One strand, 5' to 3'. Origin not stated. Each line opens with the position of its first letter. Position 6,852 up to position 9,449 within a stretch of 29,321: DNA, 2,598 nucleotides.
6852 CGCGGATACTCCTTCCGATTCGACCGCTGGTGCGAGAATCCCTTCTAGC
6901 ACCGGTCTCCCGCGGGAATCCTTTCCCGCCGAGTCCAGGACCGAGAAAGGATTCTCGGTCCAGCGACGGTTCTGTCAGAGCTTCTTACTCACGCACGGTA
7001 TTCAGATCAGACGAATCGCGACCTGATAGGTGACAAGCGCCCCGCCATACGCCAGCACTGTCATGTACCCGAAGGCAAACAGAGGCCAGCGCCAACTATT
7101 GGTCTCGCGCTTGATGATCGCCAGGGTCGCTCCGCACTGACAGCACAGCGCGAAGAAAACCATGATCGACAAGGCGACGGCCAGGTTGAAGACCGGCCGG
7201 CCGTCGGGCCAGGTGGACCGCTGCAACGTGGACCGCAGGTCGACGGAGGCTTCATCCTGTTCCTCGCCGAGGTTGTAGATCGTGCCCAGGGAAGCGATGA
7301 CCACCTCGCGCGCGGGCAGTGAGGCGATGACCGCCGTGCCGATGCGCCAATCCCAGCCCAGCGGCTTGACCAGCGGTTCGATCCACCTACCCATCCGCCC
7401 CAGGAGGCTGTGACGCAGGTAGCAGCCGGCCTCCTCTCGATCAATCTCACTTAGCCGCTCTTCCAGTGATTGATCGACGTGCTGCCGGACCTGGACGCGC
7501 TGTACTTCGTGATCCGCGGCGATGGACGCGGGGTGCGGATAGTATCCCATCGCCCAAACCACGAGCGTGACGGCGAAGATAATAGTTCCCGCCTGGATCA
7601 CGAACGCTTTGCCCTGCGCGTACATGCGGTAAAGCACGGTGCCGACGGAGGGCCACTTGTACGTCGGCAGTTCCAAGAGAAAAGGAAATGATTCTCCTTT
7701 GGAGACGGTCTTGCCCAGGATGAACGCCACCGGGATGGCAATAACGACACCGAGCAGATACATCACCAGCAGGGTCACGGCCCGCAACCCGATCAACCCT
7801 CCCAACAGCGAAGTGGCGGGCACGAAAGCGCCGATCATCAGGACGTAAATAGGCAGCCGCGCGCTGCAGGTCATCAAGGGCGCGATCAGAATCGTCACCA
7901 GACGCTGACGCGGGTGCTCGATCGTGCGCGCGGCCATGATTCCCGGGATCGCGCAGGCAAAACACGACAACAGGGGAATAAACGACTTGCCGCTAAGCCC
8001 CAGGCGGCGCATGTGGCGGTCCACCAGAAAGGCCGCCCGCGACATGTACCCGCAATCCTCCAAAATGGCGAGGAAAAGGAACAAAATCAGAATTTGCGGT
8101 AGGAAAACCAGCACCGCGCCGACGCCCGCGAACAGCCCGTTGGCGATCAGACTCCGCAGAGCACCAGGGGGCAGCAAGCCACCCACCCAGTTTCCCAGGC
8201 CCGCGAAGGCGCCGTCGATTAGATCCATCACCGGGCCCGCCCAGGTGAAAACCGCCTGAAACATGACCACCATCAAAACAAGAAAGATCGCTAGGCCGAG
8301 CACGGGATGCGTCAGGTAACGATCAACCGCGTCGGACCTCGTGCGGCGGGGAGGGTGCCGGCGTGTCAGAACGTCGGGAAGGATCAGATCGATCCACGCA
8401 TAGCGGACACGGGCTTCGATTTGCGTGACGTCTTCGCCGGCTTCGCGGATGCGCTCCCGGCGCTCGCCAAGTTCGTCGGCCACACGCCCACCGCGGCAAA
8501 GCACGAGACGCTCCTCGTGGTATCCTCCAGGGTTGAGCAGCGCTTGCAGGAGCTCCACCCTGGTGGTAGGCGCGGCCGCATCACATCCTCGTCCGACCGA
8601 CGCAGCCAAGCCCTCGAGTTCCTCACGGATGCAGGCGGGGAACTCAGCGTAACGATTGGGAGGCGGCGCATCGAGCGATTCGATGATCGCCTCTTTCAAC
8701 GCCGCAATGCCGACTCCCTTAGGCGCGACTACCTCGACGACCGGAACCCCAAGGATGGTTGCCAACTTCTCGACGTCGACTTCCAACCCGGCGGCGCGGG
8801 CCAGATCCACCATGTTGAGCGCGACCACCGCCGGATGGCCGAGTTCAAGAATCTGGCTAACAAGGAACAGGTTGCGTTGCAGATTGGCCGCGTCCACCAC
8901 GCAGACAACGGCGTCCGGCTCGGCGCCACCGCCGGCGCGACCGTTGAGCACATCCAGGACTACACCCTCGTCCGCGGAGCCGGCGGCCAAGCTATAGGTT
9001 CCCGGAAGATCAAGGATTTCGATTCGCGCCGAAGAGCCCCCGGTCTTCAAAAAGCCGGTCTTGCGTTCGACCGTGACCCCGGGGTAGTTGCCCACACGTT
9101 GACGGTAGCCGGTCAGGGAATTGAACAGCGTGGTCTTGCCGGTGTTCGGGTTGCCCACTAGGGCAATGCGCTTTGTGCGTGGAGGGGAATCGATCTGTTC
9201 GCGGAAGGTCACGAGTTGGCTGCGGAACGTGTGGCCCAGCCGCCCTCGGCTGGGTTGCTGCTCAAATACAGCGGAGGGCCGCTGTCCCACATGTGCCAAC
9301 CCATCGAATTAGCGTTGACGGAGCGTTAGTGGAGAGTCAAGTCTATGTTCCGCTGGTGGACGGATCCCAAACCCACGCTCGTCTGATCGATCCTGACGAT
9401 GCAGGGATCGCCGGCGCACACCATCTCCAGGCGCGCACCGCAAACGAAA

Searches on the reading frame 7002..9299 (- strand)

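Call 5: search_protein_families(library=pfam, proteins=[window:7002-9299:-], max_evalue=0.01)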
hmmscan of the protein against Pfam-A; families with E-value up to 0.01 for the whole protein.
window:7002-9299:- (765 aa): 6 families
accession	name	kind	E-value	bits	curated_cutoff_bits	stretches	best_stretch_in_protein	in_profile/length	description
PF02421.24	FeoB_N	-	2.6e-56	189.9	27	1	44-205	2-156/156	Ferrous iron transport protein B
PF07670.19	Gate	-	9.5e-38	129.3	29.6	2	396-492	1-104/104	Nucleoside recognition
PF01926.29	MMR_HSR1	-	2.2e-17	63.6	21.9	1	44-162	1-112/113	50S ribosome-binding GTPase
PF07664.17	FeoB_C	-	1.7e-15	56.9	26.6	1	510-560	1-52/54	Ferrous iron transport protein B C terminus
PF00009.33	GTP_EFTU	-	1.3e-05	25.3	26.5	0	124-209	89-186/188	Elongation factor Tu GTP binding domain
PF09439.16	SRPRB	-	0.0097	15.7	25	0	42-105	3-60/178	Signal recognition particle receptor beta subunit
